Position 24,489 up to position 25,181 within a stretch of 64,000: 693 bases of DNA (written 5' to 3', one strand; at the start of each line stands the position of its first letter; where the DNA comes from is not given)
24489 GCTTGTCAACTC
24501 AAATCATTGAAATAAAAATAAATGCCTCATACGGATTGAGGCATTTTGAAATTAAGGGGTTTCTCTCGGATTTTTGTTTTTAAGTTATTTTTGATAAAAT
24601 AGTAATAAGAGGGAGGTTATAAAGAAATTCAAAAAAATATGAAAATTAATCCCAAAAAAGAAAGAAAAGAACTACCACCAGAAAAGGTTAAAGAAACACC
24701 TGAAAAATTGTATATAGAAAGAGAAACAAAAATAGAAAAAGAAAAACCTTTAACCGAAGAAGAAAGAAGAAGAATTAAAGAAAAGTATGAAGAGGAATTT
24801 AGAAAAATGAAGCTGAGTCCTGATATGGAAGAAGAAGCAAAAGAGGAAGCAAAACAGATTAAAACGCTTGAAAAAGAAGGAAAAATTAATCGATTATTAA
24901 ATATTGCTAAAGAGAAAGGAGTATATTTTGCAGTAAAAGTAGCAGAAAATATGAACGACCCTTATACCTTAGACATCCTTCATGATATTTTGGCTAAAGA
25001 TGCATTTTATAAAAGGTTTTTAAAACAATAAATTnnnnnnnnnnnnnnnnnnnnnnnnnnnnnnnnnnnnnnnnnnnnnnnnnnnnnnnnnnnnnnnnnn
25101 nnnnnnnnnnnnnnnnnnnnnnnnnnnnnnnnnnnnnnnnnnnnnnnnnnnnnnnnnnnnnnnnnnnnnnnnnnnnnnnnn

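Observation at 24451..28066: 103-bp direct duplication of the comM 5' end brackets a 3.5-kb insert carrying a VirD4/TraD-like coupling ATPase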

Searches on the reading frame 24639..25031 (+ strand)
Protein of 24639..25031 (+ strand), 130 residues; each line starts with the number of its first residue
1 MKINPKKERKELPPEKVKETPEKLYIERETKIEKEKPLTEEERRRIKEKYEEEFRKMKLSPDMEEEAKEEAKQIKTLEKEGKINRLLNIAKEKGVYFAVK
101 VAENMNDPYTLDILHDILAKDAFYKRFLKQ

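Call 10: search_protein_families(library=pfam, proteins=[window:24639-25031:+], max_evalue=0.01)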
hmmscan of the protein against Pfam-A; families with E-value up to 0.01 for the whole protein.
window:24639-25031:+ (130 aa): 0 families

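Call 58: search_protein_families(library=ncbifam, proteins=[window:24639-25031:+], max_evalue=1)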
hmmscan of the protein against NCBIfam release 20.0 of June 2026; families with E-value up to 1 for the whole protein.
window:24639-25031:+ (130 aa): 2 families
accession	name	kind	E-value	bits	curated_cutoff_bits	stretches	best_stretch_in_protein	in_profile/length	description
NF053826.1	PrePilPeptEppA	equivalog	0.27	10.5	450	1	45-91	263-313/334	prepilin peptidase EppA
NF037953.1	frad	subfamily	0.37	9.6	400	1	25-115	171-259/304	septal junction protein FraD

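Call 59: search_protein_families(library=phrogs, proteins=[window:24639-25031:+], max_evalue=0.01)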
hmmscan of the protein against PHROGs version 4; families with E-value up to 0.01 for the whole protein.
window:24639-25031:+ (130 aa): 0 families
